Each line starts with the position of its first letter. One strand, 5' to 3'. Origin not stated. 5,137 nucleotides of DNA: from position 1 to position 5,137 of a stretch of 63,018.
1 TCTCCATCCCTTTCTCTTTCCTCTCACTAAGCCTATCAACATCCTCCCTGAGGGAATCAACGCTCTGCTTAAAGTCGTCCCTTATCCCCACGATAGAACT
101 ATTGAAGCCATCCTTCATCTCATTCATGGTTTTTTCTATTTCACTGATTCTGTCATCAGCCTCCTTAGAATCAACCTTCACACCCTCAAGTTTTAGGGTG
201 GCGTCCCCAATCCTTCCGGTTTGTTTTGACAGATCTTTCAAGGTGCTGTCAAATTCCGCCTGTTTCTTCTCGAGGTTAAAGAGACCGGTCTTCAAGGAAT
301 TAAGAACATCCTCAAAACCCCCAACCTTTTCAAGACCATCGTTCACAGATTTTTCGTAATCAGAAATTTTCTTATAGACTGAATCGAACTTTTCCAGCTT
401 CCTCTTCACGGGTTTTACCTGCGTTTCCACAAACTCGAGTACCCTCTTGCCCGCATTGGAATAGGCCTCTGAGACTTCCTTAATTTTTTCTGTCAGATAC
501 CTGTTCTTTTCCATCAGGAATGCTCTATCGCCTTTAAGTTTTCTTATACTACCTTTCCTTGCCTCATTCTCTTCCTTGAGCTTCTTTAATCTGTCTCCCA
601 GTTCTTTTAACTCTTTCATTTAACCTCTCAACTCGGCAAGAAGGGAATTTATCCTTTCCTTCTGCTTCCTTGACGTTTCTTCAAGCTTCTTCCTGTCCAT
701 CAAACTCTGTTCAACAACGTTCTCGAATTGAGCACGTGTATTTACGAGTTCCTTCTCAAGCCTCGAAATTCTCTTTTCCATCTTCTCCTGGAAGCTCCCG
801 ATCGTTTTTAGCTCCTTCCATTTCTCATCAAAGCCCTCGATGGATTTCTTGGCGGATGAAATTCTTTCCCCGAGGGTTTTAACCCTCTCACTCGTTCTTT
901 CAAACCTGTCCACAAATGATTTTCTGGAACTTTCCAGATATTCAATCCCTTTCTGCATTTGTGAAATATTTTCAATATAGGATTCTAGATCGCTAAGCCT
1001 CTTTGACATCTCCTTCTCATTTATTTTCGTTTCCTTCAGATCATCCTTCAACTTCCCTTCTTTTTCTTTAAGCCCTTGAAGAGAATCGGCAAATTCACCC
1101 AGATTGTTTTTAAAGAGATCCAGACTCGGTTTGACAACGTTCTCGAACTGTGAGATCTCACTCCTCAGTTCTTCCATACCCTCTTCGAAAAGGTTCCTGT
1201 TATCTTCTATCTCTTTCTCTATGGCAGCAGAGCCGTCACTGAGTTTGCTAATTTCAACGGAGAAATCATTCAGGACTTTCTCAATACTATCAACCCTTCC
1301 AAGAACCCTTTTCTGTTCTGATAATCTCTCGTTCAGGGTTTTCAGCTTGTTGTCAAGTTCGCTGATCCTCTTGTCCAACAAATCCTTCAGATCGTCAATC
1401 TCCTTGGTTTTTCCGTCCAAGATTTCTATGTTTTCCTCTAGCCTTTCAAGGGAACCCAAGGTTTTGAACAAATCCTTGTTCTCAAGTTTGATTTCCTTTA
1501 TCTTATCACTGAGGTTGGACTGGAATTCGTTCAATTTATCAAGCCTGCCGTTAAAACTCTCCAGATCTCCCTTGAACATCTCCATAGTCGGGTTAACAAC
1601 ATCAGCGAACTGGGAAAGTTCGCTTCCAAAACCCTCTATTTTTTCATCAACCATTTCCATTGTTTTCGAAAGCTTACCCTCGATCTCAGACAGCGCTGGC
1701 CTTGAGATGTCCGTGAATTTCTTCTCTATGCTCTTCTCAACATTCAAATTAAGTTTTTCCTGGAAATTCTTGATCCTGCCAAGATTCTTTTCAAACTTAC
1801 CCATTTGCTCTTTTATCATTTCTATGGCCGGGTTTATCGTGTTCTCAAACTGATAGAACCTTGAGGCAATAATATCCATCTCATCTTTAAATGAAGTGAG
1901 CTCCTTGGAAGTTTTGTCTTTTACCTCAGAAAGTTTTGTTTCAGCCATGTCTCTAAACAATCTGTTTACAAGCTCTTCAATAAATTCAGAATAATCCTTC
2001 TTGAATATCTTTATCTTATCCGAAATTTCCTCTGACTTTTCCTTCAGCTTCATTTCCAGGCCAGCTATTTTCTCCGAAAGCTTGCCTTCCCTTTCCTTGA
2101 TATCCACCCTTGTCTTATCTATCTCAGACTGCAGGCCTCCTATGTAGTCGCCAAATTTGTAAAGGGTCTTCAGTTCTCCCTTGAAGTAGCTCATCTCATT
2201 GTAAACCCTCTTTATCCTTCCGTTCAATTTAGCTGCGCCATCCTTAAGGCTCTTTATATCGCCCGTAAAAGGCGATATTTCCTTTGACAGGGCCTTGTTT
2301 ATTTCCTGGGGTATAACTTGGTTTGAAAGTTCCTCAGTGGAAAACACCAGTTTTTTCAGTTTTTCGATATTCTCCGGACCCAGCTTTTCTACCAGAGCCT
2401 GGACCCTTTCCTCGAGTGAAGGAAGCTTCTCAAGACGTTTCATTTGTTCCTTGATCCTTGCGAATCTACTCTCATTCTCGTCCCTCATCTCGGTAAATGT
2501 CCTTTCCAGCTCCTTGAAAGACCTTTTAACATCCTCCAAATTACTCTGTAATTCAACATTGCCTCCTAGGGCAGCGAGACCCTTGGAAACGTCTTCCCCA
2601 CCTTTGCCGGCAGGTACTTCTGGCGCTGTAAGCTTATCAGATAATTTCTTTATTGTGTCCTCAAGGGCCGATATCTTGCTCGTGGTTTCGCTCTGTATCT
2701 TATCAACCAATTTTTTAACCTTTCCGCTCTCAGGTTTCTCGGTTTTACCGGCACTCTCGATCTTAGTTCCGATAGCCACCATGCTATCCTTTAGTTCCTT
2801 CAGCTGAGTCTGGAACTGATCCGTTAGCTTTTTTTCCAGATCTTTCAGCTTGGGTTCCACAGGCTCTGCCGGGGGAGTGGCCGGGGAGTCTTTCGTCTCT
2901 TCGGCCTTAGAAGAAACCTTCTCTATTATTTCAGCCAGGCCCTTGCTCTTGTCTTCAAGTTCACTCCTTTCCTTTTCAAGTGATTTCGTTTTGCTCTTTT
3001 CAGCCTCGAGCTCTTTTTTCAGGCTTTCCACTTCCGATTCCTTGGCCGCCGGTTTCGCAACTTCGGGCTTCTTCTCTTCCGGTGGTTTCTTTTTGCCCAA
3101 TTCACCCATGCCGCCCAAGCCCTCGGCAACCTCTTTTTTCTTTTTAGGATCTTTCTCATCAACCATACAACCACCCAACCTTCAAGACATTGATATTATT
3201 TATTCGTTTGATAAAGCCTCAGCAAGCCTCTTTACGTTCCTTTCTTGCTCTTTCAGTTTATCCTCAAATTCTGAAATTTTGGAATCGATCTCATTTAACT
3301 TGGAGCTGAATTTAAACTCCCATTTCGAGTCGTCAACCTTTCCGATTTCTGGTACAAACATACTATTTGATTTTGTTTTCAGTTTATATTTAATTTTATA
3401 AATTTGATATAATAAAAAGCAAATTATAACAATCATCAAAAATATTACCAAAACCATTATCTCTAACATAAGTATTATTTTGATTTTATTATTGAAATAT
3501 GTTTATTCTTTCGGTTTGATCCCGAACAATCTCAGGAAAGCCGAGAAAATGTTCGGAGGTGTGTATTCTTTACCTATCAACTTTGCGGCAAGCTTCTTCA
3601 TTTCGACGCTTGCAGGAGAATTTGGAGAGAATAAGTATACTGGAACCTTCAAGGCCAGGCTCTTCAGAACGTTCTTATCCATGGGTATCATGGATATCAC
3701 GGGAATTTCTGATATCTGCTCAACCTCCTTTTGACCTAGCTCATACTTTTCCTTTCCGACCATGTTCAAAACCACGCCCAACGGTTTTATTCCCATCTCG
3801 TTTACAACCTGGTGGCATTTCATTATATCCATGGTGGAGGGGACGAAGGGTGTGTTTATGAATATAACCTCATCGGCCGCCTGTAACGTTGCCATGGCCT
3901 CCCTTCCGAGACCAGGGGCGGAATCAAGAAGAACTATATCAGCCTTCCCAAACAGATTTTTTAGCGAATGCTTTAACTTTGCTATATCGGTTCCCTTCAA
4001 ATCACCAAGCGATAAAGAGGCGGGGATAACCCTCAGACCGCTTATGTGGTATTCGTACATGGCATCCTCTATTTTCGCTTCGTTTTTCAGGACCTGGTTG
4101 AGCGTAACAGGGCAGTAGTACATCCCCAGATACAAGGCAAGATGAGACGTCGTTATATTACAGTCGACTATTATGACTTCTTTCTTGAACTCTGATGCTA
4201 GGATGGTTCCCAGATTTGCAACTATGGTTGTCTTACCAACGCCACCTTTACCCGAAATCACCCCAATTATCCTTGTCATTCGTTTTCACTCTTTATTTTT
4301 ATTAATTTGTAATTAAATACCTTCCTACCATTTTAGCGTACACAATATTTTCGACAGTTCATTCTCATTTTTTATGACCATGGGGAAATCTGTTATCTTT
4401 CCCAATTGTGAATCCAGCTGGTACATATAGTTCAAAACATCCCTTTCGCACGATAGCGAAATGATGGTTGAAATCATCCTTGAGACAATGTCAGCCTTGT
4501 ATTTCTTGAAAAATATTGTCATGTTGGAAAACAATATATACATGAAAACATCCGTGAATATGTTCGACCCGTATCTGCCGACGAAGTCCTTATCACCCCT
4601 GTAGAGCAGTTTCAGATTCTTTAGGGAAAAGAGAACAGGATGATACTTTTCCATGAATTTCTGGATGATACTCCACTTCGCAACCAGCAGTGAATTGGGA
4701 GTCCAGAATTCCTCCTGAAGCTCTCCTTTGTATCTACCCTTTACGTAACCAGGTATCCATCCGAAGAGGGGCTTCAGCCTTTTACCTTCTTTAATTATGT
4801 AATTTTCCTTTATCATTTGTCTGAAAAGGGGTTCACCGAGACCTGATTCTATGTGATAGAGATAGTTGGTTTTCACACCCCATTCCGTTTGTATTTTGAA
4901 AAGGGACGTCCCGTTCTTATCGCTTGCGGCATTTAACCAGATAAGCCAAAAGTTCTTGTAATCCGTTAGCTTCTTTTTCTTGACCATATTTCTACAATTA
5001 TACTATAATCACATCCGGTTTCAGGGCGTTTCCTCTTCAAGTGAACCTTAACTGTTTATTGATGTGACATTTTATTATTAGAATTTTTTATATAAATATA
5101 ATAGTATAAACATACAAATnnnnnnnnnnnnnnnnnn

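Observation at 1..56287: Co-directional gene cluster: giant fibre, second surface protein, SHOCT-like coiled-coil adaptor, MinD ATPase and long coiled-coil proteins (candidate novel envelope/cytoskeleton system)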

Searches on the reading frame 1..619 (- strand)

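Call 4: search_protein_families(library=pfam, proteins=[window:1-619:-], max_evalue=0.01)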
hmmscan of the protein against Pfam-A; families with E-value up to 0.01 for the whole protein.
window:1-619:- (206 aa): 19 families
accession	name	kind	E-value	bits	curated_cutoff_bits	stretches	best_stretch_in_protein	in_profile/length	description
PF13851.11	GAS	-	6.7e-06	26.1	32.3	1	76-202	33-159/200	Growth-arrest specific micro-tubule binding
PF20667.3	Sec10_N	-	0.00033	21.2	27.4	0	146-199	14-67/118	Exocyst complex component Sec10, N-terminal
PF06103.16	DUF948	-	0.00042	20.9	37.2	0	44-94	36-86/89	Bacterial protein of unknown function (DUF948)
PF14915.12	CCDC144C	-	0.00045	19.4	35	0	116-176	274-334/534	CCDC144C protein coiled-coil region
PF06009.19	Laminin_II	-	0.00056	20.4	33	0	47-137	6-95/138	Laminin Domain II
PF04513.17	Baculo_PEP_C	-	0.00059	20.4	38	0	157-200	39-82/140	Baculovirus polyhedron envelope protein, PEP, C terminus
PF05531.17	NPV_P10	-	0.00082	20.3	29.8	0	62-107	21-66/75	Nucleopolyhedrovirus P10 protein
PF04108.17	ATG17_like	-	0.001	19.1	43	1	2-199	63-257/355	Autophagy protein ATG17-like domain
PF17078.10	SHE3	-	0.0011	19.1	30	0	2-93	133-227/228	SWI5-dependent HO expression protein 3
PF16591.11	HBM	-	0.0013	18.7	29.8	0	153-200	75-121/254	Helical bimodular sensor domain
PF25014.1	NET2A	-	0.0015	18.9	33.1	0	11-55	155-199/235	NET2A-like domain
PF25450.1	Rab11-FIP3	-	0.002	18.9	31.9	1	3-56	55-108/125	Rab11-FIP3-like domain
PF24525.1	TTC3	-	0.0031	17.4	27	1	6-179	66-230/250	TTC3, helical domain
PF05478.16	Prominin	-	0.0032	16.1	34.3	1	42-199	222-381/799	Prominin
PF08614.16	ATG16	-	0.0036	18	33.7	0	3-52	103-152/200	Autophagy protein 16 (ATG16)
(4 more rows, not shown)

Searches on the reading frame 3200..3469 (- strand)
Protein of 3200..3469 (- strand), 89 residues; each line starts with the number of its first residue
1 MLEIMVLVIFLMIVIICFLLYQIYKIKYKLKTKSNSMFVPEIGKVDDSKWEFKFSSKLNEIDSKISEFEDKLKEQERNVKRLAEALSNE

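Call 4: search_protein_families(library=pfam, proteins=[window:3200-3469:-], max_evalue=0.01)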
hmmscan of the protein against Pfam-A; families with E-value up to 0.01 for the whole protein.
window:3200-3469:- (89 aa): 2 families
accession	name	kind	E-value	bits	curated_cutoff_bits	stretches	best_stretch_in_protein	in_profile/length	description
PF15361.11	RIC3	-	0.00026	21.9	28.9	1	15-82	87-144/146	Resistance to inhibitors of cholinesterase homologue 3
PF14584.11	DUF4446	-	0.008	16.6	27.4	0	6-82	2-75/150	Protein of unknown function (DUF4446)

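Call 22: search_protein_families(library=ncbifam, proteins=[window:3200-3469:-], max_evalue=0.01)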
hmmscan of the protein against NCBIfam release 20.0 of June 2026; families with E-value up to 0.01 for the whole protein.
window:3200-3469:- (89 aa): 2 families
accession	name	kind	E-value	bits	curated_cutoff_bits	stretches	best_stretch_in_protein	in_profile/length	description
NF009347.0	PRK12705.1-4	equivalog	0.0044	15.7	579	1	4-88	9-100/473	hypothetical protein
TIGR02978.1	phageshock_pspC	equivalog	0.0052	16.6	104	1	5-81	32-109/121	envelope stress response membrane protein PspC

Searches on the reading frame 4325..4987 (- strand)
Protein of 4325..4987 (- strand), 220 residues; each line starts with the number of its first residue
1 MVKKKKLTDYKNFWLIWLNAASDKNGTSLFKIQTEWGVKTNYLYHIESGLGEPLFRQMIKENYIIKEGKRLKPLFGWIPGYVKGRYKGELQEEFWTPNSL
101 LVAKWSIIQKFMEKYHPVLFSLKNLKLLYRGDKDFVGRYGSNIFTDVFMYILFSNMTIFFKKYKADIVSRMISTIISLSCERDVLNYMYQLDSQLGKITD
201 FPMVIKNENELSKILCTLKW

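Call 4: search_protein_families(library=pfam, proteins=[window:4325-4987:-], max_evalue=0.01)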
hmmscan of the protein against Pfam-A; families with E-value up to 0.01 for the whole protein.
window:4325-4987:- (220 aa): 0 families

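Call 12: find_encoding_contigs(protein=window:4325-4987:-, flank=10000, max_places=6)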
Protein window:4325-4987:- (220 aa): 2 contigs read that carry it; 2 places shown.
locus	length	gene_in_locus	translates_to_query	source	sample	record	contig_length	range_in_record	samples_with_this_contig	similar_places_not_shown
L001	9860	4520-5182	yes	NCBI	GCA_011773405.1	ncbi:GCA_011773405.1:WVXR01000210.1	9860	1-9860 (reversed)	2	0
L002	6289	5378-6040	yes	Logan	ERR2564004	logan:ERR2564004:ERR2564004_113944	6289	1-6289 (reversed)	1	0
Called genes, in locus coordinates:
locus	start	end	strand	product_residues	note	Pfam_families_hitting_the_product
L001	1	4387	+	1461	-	PF22680:Glyco_hydro_123_N_2 (faint), PF10633:NPCBM_assoc (weak)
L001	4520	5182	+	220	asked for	-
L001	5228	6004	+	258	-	PF00142:Fer4_NifH, PF01656:CbiA, PF06564:CBP_BcsQ (weak), PF10609:ParA, PF13614:AAA_31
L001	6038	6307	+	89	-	-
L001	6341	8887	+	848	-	PF04108:ATG17_like (faint), PF04513:Baculo_PEP_C (faint), PF07889:DUF1664 (faint), PF19840:DUF6317 (faint), PF11887:Mce4_CUP1 (faint), PF28217:FAM81B (weak)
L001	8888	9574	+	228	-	-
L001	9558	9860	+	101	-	?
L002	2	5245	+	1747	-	?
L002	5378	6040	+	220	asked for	-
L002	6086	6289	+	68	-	?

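Call 13: find_homologous_proteins(query=window:4325-4987:-)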
Query window:4325-4987:- (220 aa): 125 proteins with E <= 0.001 among 327 candidates; the best 120 are listed.
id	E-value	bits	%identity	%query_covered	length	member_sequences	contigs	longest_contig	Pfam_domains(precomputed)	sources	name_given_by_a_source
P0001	1.8e-144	497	100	100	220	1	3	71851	-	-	-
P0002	8.0e-125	433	85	100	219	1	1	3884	-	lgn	-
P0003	3.0e-123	428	84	100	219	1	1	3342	-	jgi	-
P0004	1.5e-120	419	82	100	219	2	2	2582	-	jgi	jgi:hypothetical protein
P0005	5.0e-120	417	83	100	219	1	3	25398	-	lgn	-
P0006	4.1e-119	414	81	100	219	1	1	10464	-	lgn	-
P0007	1.9e-116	405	79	100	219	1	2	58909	-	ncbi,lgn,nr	ncbi:MAG: hypothetical protein GTN38_00920 [Candidatus Aenigmarchaeota archaeon]|nr:hypothetical pro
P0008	9.1e-115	400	77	100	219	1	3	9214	-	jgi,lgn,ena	-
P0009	2.0e-113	395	78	100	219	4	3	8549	-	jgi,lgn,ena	-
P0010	9.7e-110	383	71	100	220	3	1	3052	-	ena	-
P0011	1.7e-105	369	71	100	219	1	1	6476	-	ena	-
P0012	1.0e-104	367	71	100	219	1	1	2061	-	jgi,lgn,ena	-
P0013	6.9e-97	341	65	100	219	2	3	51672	-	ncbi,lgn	-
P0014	7.8e-97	341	65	100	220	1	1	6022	-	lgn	-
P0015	5.7e-96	338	65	100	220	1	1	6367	-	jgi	jgi:hypothetical protein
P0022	8.8e-91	321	60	100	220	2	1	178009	-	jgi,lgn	jgi:hypothetical protein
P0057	6.3e-72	260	52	100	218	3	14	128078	-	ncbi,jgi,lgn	-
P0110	6.3e-63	230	46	98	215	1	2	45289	-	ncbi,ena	-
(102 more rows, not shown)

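Call 14: find_encoding_contigs(protein=P0022, flank=10000, max_places=2)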
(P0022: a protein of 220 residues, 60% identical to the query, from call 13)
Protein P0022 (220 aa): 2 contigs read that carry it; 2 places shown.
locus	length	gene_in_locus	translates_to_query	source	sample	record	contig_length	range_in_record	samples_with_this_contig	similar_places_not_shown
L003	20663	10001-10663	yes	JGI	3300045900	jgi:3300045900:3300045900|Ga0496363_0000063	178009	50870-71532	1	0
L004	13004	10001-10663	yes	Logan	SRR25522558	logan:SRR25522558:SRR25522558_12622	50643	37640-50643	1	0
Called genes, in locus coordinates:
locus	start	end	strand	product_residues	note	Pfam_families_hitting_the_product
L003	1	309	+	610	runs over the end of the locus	PF04675:DNA_ligase_A_N, PF01068:DNA_ligase_A_M, PF04679:DNA_ligase_A_C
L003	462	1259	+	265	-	PF01978:TrmB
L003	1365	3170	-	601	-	PF01261:AP_endonuc_2 (faint)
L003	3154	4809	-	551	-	-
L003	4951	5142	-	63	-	-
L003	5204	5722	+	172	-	-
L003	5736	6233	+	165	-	-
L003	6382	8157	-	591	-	PF12797:Fer4_2 (faint), PF12837:Fer4_6 (faint), PF14697:Fer4_21 (faint), PF02463:SMC_N (weak), PF00005:ABC_tran, PF13173:AAA_14 (faint), PF13304:AAA_21 (faint), PF00005:ABC_tran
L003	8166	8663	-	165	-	-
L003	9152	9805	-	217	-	PF23023:Anti-Pycsar_Apyc1 (faint), PF00753:Lactamase_B, PF19583:ODP (weak)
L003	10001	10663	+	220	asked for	-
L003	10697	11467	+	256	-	PF00142:Fer4_NifH, PF01656:CbiA, PF06564:CBP_BcsQ (weak), PF10609:ParA, PF13401:AAA_22 (faint), PF13614:AAA_31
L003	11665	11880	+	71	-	-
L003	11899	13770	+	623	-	PF04513:Baculo_PEP_C (faint)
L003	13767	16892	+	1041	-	PF04513:Baculo_PEP_C (faint)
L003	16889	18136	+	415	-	-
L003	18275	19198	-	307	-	PF05124:S_layer_C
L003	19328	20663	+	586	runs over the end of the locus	PF13522:GATase_6, PF13537:GATase_7, PF01380:SIS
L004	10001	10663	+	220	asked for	-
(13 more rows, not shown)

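Call 15: find_encoding_contigs(protein=P0057, flank=10000, max_places=2)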
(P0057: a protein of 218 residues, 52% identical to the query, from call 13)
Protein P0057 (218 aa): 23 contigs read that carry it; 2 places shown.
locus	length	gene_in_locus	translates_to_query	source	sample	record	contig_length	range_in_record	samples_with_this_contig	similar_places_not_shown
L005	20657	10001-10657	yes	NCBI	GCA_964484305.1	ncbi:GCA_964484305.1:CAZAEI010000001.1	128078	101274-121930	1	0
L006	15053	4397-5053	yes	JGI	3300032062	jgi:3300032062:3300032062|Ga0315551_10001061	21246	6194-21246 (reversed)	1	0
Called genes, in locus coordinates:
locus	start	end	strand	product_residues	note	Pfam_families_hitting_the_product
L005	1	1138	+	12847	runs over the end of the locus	-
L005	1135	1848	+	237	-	-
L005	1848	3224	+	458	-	-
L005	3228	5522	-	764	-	PF04513:Baculo_PEP_C (faint), PF16326:ABC_tran_CTD (faint)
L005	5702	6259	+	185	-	-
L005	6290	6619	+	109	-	-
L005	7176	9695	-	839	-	-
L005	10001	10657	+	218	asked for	-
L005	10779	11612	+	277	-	PF00142:Fer4_NifH (faint), PF01656:CbiA, PF10609:ParA, PF13614:AAA_31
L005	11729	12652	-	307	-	-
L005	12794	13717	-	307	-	-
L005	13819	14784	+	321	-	-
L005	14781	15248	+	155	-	-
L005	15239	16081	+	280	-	-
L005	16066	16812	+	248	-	PF00142:Fer4_NifH (faint), PF01656:CbiA, PF06564:CBP_BcsQ (faint), PF10609:ParA, PF13614:AAA_31, PF10609:ParA (weak), PF13500:AAA_26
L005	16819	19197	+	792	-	PF10633:NPCBM_assoc (faint), PF09134:Invasin_D3 (faint), PF13620:CarboxypepD_reg (weak)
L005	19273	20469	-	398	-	PF13401:AAA_22 (faint), PF13173:AAA_14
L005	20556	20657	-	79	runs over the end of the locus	-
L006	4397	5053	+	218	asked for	-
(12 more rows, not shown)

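Call 16: find_encoding_contigs(protein=P0110, flank=10000, max_places=2)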
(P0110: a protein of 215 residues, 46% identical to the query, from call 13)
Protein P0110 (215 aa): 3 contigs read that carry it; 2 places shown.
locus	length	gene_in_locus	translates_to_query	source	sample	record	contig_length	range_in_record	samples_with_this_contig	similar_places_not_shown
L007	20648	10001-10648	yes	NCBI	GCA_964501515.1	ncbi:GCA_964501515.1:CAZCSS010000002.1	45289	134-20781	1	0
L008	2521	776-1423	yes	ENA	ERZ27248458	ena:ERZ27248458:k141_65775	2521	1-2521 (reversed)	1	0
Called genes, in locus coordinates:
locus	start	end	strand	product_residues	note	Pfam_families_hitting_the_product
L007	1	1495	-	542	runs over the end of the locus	?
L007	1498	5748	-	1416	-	PF07889:DUF1664 (faint), PF28217:FAM81B (faint), PF04513:Baculo_PEP_C (faint)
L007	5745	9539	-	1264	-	-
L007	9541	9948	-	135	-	-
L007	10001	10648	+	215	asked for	-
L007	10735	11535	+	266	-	PF00142:Fer4_NifH (faint), PF01656:CbiA, PF06564:CBP_BcsQ (weak), PF10609:ParA, PF13614:AAA_31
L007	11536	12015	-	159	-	PF00293:NUDIX, PF14815:NUDIX_4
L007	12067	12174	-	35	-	-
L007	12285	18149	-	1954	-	PF14524:Wzt_C (faint), PF01835:MG2 (weak), PF10633:NPCBM_assoc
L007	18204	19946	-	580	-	-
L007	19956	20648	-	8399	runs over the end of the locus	?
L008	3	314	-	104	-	?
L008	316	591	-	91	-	-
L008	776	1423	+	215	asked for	-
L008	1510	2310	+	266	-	PF00142:Fer4_NifH (faint), PF01656:CbiA, PF06564:CBP_BcsQ (weak), PF10609:ParA, PF13614:AAA_31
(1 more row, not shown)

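Call 22: search_protein_families(library=ncbifam, proteins=[window:4325-4987:-], max_evalue=0.01)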
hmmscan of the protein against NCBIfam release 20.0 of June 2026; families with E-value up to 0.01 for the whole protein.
window:4325-4987:- (220 aa): 0 families

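Call 58: predict_structure(alignment_id=A2)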
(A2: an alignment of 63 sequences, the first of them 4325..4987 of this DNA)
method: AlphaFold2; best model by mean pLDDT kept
length: 220 residues; sequences in the alignment: 63
mean_pLDDT: 92.6   pTM: 0.89
mean pLDDT of the five models: 92.6, 92.2, 92.2, 90.6, 89.8
residues with pLDDT >= 90: 180; 70-90: 31; 50-70: 7; < 50: 2
segments of 3 or more residues with pLDDT < 50: none
pLDDT, mean of each block of 10 residues (from residue 1): 74 96 96 92 87 95 97 97 82 79 96 98 98 96 97 95 95 95 97 96 94 87
secondary structure, 60 per line:
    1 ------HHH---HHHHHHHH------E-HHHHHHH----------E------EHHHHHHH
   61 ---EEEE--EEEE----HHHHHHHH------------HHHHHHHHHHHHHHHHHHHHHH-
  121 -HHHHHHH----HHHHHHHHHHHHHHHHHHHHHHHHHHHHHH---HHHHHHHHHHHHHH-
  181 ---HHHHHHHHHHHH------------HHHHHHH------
elements in order: H13-20 H29-35 H54-60 E64-67 E70-73 H78-85 H98-119 H122-128 H133-162 H166-179 H184-195 H208-214

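Call 61: fold_search(model_id=the predicted structure, library=pdb)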
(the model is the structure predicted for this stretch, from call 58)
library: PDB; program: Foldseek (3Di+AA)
matches with E <= 10: 161; with E <= 0.001: 0
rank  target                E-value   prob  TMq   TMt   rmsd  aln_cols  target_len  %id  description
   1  6k8n_B                2.4e-01  0.14  0.16  0.07  15.4       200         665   12  Crystal structure of the Sulfolobus solfataricus topoisomerase III (released 2020-06-24)
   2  3l9f_A                3.2e-01  0.25  0.21  0.26  16.8       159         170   14  The Crystal Structure of smu.1604c from Streptococcus mutans UA159 (released 2011-01-05)
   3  6k8o_A                5.9e-01  0.10  0.18  0.08  20.7       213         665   10  Crystal structure of the Sulfolobus solfataricus topoisomerase III in complex with DNA (released 2020-06-24)
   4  6k8n_A                5.9e-01  0.08  0.16  0.07  19.5       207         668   12  Crystal structure of the Sulfolobus solfataricus topoisomerase III (released 2020-06-24)
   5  2x4h_B                8.9e-01  0.35  0.24  0.36   9.7       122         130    7  Crystal Structure of the hypothetical protein SSo2273 from Sulfolobus solfataricus (released 2010-07-21)
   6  9ca0_A                1.0e+00  0.11  0.17  0.07  16.6       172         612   13  Human TOP3B-TDRD3 core complex in DNA post-cleavage state (released 2024-07-17)
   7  3mcz_B                1.1e+00  0.12  0.19  0.13  17.4       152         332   12  The Structure of an O-methyltransferase family protein from Burkholderia thailandensis. (released 2010-05-26)
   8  2g7u_C                1.2e+00  0.35  0.21  0.19  12.4       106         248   15  2.3 A structure of putative catechol degradative operon regulator from Rhodococcus sp. RHA1 (released 2006-04-04)
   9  1xma_B                1.2e+00  0.23  0.21  0.37  10.1       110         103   17  Structure of a transcriptional regulator from Clostridium thermocellum Cth-833 (released 2004-12-14)
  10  9ca1_A                1.2e+00  0.10  0.17  0.07  17.8       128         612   18  Human TOP3B-TDRD3 core complex in DNA religation state (released 2024-07-17)
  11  6k8n_C                1.3e+00  0.05  0.15  0.07  19.6       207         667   12  Crystal structure of the Sulfolobus solfataricus topoisomerase III (released 2020-06-24)
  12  9h88_A                1.3e+00  0.16  0.20  0.32  12.3       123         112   16  Crystal structure of LmrR variant V15aY-RNYW with Val15 replaced by 3-aminotyrosine and evolved as Friedel-Crafts alky (released 2025-04-30)
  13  8czq_A                1.4e+00  0.12  0.16  0.06  13.1       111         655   14  The crystal structure of MtbTOP1 in complex with both G- and T-segments (released 2022-12-14)
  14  6cqi_A                1.4e+00  0.11  0.15  0.06  13.2       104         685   12  2.42A Crystal structure of Mycobacterium tuberculosis Topoisomerase I in complex with an oligonucleotide MTS2-11 (released 2018-05-30)
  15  5z7b_B                1.6e+00  0.09  0.23  0.25  18.8       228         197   13  Crystal structure of the VanR transcription factor in complex with vanillate (released 2018-08-29)
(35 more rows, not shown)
